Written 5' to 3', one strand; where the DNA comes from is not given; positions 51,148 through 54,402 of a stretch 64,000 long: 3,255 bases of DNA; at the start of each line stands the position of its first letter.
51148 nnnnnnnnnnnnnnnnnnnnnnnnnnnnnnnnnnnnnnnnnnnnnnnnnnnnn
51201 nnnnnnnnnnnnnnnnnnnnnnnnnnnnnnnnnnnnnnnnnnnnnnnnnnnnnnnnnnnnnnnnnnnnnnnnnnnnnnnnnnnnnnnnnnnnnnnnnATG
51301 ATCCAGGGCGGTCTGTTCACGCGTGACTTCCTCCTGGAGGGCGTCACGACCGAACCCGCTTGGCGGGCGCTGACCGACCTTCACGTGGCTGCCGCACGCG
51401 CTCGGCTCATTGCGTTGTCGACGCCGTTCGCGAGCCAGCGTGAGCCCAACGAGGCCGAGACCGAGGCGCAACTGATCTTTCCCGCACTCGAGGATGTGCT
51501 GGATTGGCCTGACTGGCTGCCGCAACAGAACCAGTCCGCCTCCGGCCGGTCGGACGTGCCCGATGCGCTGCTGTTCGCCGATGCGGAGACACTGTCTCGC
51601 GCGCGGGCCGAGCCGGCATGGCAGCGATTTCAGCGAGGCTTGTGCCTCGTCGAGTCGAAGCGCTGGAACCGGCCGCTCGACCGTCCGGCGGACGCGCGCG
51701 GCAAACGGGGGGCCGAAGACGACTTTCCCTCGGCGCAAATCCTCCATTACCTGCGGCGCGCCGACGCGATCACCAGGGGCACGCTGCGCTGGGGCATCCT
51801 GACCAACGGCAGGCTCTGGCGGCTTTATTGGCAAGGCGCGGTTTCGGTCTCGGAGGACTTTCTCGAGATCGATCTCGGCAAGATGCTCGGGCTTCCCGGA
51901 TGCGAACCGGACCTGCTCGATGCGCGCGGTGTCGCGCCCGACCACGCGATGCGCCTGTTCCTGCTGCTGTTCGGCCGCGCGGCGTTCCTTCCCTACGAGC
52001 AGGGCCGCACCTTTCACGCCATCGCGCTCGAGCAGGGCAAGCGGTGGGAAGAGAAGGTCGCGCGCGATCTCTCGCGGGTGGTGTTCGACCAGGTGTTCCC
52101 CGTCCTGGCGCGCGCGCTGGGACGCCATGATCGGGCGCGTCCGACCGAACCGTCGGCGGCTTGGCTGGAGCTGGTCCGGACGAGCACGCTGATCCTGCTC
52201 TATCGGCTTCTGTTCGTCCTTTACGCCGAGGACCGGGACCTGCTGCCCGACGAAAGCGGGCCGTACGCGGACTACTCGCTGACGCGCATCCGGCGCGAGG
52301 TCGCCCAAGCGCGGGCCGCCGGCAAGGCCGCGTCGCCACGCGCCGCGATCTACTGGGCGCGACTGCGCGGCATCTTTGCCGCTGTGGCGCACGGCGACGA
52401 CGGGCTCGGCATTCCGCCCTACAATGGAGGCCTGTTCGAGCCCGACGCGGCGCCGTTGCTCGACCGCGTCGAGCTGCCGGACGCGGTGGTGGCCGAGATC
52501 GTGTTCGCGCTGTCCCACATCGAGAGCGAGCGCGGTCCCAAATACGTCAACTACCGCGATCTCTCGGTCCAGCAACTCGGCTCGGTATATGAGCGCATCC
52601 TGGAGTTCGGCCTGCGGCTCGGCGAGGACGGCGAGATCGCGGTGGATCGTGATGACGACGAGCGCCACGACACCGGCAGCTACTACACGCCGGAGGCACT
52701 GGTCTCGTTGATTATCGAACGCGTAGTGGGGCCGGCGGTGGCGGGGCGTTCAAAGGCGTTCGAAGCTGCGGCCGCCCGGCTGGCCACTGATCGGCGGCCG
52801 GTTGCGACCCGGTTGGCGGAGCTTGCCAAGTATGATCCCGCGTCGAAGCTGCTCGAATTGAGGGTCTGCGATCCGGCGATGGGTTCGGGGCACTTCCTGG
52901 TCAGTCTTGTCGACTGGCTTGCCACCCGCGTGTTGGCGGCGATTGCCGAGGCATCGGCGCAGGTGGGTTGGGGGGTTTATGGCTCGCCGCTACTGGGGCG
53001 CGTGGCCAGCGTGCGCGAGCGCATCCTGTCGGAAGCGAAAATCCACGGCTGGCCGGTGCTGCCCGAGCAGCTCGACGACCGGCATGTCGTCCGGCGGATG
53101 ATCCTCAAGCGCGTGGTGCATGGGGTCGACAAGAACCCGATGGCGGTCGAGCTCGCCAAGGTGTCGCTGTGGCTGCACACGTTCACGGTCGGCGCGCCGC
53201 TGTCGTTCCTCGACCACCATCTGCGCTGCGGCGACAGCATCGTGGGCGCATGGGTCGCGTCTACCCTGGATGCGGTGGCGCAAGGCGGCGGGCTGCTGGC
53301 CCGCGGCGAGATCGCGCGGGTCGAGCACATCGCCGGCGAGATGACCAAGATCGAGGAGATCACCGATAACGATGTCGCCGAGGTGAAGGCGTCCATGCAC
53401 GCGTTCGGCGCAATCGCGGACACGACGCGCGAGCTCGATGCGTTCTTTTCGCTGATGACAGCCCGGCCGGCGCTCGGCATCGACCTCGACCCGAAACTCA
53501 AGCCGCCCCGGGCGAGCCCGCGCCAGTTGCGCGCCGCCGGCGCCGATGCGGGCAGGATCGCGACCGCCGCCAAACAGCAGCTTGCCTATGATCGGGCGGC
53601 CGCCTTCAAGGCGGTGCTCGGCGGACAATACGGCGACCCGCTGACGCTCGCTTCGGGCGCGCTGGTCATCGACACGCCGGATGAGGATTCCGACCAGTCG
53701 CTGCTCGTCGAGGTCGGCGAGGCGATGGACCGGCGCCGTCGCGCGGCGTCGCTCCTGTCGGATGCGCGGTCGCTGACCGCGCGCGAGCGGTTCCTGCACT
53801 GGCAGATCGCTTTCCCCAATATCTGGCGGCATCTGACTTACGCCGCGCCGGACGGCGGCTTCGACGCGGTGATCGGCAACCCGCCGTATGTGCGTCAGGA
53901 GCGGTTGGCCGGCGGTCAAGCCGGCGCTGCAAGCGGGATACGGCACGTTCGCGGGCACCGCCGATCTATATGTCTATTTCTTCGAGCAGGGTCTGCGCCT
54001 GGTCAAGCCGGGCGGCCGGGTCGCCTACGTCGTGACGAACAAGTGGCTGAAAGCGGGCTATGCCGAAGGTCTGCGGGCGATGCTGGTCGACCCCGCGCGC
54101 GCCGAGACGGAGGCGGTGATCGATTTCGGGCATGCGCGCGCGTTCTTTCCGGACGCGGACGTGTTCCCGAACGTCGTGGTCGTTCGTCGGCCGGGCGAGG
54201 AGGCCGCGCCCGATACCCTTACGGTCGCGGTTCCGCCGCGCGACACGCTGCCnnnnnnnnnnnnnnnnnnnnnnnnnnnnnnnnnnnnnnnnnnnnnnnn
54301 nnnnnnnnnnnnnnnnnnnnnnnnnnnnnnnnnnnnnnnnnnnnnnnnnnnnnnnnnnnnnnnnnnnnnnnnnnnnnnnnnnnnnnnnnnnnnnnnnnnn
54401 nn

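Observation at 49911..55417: Three small (mostly membrane) ORFs tightly packed in front of a type IIG restriction-modification gene: candidate composite defence locus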

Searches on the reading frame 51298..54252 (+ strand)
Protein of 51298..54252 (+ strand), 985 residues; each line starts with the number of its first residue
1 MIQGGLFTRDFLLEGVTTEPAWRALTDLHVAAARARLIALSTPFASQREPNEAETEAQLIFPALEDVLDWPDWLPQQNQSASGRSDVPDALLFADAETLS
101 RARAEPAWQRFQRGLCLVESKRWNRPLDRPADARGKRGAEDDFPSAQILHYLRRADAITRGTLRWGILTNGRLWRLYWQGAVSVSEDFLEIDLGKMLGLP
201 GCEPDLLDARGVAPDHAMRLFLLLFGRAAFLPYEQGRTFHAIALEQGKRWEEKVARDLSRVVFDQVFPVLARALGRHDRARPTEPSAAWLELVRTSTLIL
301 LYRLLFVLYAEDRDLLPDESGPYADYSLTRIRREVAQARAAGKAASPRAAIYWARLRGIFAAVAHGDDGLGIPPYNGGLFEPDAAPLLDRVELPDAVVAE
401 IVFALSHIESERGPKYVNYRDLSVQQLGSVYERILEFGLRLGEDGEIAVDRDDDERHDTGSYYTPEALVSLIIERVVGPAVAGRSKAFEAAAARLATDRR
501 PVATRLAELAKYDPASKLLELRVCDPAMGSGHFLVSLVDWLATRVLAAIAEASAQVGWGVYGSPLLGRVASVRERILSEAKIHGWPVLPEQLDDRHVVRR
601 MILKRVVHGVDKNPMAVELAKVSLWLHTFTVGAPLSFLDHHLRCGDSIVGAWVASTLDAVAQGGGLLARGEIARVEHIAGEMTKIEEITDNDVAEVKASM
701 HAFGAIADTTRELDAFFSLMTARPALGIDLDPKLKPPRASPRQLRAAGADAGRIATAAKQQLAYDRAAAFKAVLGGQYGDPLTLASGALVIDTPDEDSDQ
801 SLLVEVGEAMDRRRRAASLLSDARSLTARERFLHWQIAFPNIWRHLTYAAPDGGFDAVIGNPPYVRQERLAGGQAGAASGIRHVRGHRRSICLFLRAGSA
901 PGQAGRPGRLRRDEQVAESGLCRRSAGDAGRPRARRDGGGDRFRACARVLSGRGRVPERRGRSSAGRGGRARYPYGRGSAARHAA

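Call 5: search_protein_families(library=pfam, proteins=[window:51298-54252:+], max_evalue=0.1)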
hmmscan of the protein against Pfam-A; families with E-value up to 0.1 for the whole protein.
window:51298-54252:+ (985 aa): 4 families
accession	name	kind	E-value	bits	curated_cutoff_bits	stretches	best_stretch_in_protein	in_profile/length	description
PF07669.17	Eco57I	-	8.6e-14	52.4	25.3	1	607-870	3-90/171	Eco57I restriction-modification methylase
PF02384.22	N6_Mtase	-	0.00043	20.1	20.4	0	455-476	21-42/311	N-6 DNA Methylase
PF20473.4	MmeI_Mtase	-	0.00045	19.9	27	1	516-630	16-88/259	MmeI, DNA-methyltransferase domain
PF19901.4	DUF6374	-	0.096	12.8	25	0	322-347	8-33/59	Family of unknown function (DUF6374)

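Call 6: search_protein_families(library=padloc, proteins=[window:51298-54252:+], max_evalue=0.1)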
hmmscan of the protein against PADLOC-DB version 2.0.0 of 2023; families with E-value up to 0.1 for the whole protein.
window:51298-54252:+ (985 aa): 43 families (the best 25 are shown)
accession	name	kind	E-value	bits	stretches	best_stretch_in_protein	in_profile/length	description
PDLC02643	DrmMI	-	1.6e-82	276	3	454-717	550-789/1347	DrmMI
PDLC02638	DrmMI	-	6.3e-60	201.3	3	454-653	549-720/935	DrmMI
PDLC03620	REase_MTase_IIG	-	9.9e-44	147.3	1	241-698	310-770/1378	Type IIG restriction enzyme-methyltransferase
PDLC03618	REase_MTase_IIG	-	1.5e-40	136.4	3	454-698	544-766/1429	Type IIG restriction enzyme-methyltransferase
PDLC02645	DrmMI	-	2.7e-39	133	2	455-676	545-739/772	DrmMI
PDLC02644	DrmMI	-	1.8e-37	126.8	2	454-652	60-230/988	DrmMI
PDLC03613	REase_MTase_IIG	-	6.1e-34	114.9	1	51-702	58-667/1250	Type IIG restriction enzyme-methyltransferase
PDLC03622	REase_MTase_IIG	-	6.9e-30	101.2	3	445-658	448-651/1524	Type IIG restriction enzyme-methyltransferase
PDLC02639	DrmMI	-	2.6e-27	93.5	2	472-651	245-387/803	DrmMI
PDLC03609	REase_MTase_IIG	-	1.9e-26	90.2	3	296-544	227-460/1066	Type IIG restriction enzyme-methyltransferase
PDLC03629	REase_MTase_IIG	-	2e-26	90.1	3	598-652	483-537/1182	Type IIG restriction enzyme-methyltransferase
PDLC03614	REase_MTase_IIG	-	7.7e-21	71.4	2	593-658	623-688/1584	Type IIG restriction enzyme-methyltransferase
PDLC03611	REase_MTase_IIG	-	5.6e-20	68.4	3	598-656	601-659/1532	Type IIG restriction enzyme-methyltransferase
PDLC02646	DrmMI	-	8.5e-20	68.5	1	596-872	43-300/792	DrmMI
PDLC03612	REase_MTase_IIG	-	2.4e-14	50.5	2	459-538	447-527/1247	Type IIG restriction enzyme-methyltransferase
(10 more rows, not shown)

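Call 38: search_protein_families(library=ncbifam, proteins=[L081:9391-10008:+], max_evalue=0.001)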
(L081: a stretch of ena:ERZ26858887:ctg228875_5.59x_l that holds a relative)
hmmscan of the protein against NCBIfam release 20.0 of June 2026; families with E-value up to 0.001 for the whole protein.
L081:9391-10008:+ (206 aa): 1 family
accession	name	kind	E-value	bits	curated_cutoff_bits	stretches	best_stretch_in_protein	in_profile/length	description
TIGR02869.1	spore_SleB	equivalog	0.0009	19.2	236.5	0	43-89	76-122/201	spore cortex-lytic enzyme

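Call 43: search_dna_similar(query=window:51298-53910:+, collection=plasmids, mode=protein, max_rows=12)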
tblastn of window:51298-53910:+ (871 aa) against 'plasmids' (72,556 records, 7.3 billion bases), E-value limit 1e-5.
Records with a match: 287; places in all: 298; records where one place covers at least 80% of the query: 21.
Best place of each record, by identity: <60% 287.
By first word of the organism name: Borreliella 71; Deinococcus 17; Borrelia 14; Sinorhizobium 13; Pseudosulfitobacter 12; Thermus 11; Nostoc 8; Halobacterium 7; Planktothrix 7; Haloarcula 6; and 80 more.
By predicted mobility (MOB-suite, as given by PLSDB): non-mobilizable 214; conjugative 39; mobilizable 34.
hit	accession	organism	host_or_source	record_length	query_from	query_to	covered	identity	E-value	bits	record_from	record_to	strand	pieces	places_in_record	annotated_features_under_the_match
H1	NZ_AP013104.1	Bradyrhizobium elkanii USDA 61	-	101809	1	868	100%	49.5%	0e+0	724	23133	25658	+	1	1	Eco57I restriction-modification methylase domain-containing protein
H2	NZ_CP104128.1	Sinorhizobium sp. M103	Phaseolus vulgaris,cell ...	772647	2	868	100%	45.9%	2e-180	584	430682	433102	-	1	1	hypothetical protein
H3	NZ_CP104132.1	Sinorhizobium sp. K101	Phaseolus vulgaris,cell ...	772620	2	868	100%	45.9%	6e-180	583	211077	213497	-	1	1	hypothetical protein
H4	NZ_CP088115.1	Sinorhizobium meliloti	cell culture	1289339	2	868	100%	45.5%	0e+0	625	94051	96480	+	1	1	none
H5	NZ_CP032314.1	Pannonibacter phragmitetus BB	cell culture,soil under ...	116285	1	868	100%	45.1%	0e+0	608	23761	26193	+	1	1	Eco57I restriction-modification methylase domain-containing protein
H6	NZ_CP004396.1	Celeribacter indicus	-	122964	3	866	99%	44.9%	0e+0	610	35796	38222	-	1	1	restriction endonuclease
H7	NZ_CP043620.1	Pukyongiella litopenaei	Penaeus vannamei (shrimp),cultured ...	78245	3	866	99%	44.8%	0e+0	607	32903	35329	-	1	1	restriction endonuclease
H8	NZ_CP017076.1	Novosphingobium resinovorum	single cell,soil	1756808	1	866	94%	45.6%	2e-122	583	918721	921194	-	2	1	none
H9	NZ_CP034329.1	Tabrizicola piscis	Tanakia koreensis,mono bacterial isolate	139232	81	868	90%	46.0%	1e-169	553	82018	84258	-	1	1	restriction endonuclease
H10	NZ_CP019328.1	Natronorubrum daqingense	-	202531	6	703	80%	30.4%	6e-55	215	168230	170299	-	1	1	N-6 DNA methylase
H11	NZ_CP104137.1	Sinorhizobium sp. C101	Phaseolus vulgaris,cell ...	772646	2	435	50%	48.7%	3e-82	297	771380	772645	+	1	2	none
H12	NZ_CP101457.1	Natronobeatus ordinarius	cell culture,sediment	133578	6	702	80%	30.1%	3e-59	228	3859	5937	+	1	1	Eco57I restriction-modification methylase domain-containing protein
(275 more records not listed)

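Call 45: get_annotated_region(hit=H1, flank=5000)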
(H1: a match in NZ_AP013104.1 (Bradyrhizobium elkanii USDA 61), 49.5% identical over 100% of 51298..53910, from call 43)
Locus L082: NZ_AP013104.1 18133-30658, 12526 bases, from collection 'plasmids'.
description: Bradyrhizobium elkanii USDA 61 plasmid pBel61, complete sequence
organism: Bradyrhizobium elkanii USDA 61 (NCBI taxid 1275962)
taxonomy: Bacteria; Pseudomonadota; Alphaproteobacteria; Hyphomicrobiales; Nitrobacteraceae; Bradyrhizobium; Bradyrhizobium elkanii; Bradyrhizobium elkanii USDA 61
host: -; source: -; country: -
typing (MOB-suite, as given by PLSDB): mobilizable; relaxase MOBP
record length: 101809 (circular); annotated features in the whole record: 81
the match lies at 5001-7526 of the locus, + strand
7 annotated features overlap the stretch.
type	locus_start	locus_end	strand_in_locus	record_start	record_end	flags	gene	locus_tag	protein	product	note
CDS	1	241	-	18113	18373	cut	-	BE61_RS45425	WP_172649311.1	hypothetical protein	-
CDS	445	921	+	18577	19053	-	-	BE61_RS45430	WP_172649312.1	hypothetical protein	-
CDS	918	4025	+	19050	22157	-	-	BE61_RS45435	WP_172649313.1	N-6 DNA methylase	GO:0006306 - DNA methylation [Evidence IEA]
CDS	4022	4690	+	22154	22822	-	-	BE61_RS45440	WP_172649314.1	hypothetical protein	-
CDS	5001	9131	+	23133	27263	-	-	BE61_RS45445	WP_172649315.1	Eco57I restriction-modification methylase domain-containing protein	GO:0006304 - DNA modification [Evidence IEA]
CDS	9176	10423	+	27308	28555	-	-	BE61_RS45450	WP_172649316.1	YiiX/YebB-like N1pC/P60 family cysteine hydrolase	-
CDS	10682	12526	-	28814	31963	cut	-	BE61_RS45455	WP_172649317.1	helicase C-terminal domain-containing protein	-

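Call 46: get_annotated_region(hit=H6, flank=5000)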
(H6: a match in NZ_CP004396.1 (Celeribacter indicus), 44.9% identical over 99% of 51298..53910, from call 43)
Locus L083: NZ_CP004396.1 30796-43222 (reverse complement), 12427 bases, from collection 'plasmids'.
description: Celeribacter indicus strain P73 plasmid pP73C, complete sequence
organism: Celeribacter indicus (NCBI taxid 1208324)
taxonomy: Bacteria; Pseudomonadota; Alphaproteobacteria; Rhodobacterales; Roseobacteraceae; Celeribacter; Celeribacter indicus
host: -; source: -; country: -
typing (MOB-suite, as given by PLSDB): conjugative; replicon rep_cluster_231; relaxase MOBP,MOBP; mating-pair formation MPF_T
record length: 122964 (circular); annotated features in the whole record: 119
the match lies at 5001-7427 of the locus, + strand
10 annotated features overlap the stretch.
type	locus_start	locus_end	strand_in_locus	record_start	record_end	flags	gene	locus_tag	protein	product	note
CDS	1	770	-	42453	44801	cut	-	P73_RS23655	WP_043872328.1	relaxase/mobilization nuclease domain-containing protein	-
CDS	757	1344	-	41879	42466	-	mobC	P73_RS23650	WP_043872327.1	plasmid mobilization relaxosome protein MobC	-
CDS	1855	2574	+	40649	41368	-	-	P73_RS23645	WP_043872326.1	ParA family protein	-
CDS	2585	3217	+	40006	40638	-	-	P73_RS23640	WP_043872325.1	hypothetical protein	-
CDS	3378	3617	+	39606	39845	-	-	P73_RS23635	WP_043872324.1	hypothetical protein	-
CDS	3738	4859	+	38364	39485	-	-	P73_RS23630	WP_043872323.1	Fic family protein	-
CDS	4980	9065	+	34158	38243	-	-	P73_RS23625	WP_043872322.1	restriction endonuclease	-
CDS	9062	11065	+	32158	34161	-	-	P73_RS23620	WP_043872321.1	ATP-binding protein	-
CDS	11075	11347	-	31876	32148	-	-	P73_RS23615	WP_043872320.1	WGR domain-containing protein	-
CDS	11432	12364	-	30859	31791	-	-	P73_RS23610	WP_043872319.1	DUF2493 domain-containing protein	-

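Call 47: get_annotated_region(hit=H5, flank=5000)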
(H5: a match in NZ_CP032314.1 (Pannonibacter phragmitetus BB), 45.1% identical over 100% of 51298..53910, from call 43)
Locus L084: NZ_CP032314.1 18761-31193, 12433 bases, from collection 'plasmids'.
description: Pannonibacter phragmitetus BB plasmid p.BB_2, complete sequence
organism: Pannonibacter phragmitetus BB (NCBI taxid 1402210)
taxonomy: Bacteria; Pseudomonadota; Alphaproteobacteria; Hyphomicrobiales; Stappiaceae; Pannonibacter; Pannonibacter phragmitetus; Pannonibacter phragmitetus BB
host: -; source: cell culture,soil under chromium-containing slag heap; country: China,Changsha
typing (MOB-suite, as given by PLSDB): non-mobilizable; mating-pair formation MPF_T
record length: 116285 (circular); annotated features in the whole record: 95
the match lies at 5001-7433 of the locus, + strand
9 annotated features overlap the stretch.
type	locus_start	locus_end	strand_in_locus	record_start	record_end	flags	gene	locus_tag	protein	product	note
CDS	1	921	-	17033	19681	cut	-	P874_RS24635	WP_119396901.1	AAA family ATPase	-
CDS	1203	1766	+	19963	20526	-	-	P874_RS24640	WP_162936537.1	hypothetical protein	-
CDS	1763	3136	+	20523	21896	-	-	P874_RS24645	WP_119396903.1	7-cyano-7-deazaguanine synthase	-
CDS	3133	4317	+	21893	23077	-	-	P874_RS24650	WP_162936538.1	helix-turn-helix domain-containing protein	-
CDS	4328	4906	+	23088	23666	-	-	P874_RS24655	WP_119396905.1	hypothetical protein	-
CDS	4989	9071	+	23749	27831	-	-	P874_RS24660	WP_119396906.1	Eco57I restriction-modification methylase domain-containing protein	-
CDS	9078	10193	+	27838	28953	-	-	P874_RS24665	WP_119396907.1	phospholipase D family protein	-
CDS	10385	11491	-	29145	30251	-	-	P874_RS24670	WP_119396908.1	RHE_PE00001 family protein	-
CDS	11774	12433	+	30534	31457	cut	-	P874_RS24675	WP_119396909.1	recombinase family protein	GO:0006310 - DNA recombination [Evidence IEA]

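Call 62: search_protein_families(library=padloc, proteins=[L083:9062-11062:+, L084:9078-10190:+], max_evalue=0.001)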
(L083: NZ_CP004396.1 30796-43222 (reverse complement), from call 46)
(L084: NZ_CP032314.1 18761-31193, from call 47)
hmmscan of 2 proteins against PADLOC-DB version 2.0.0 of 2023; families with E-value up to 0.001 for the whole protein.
L083:9062-11062:+ (667 aa): 0 families

L084:9078-10190:+ (371 aa): 12 families
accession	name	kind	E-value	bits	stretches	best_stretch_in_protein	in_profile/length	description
PDLC02595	DrmC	-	1e-06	26.7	1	82-159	181-255/269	DrmC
PDLC03829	ZacB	-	1.2e-06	25.8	1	110-152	297-339/586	-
PDLC02614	DrmC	-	1.4e-05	22.9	1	106-158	97-146/153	DrmC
PDLC02607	DrmC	-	2.1e-05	22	1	106-152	199-242/265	DrmC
PDLC02597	DrmC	-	5.5e-05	21.2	1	108-159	183-228/242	DrmC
PDLC02585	DrmC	-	6.1e-05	20.7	1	103-150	187-231/253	DrmC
PDLC02587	DrmC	-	0.0001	19.4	1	105-150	200-242/267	DrmC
PDLC02588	DrmC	-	0.00011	20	1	105-153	188-233/256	DrmC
PDLC02616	DrmC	-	0.00016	19.3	1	106-154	161-206/224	DrmC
PDLC02615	DrmC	-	0.00021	18.8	1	102-161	150-206/218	DrmC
PDLC04553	PDC-M27B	-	0.00024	17.9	1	106-143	104-142/635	-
PDLC02606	DrmC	-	0.00032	18.5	1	103-154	116-164/182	DrmC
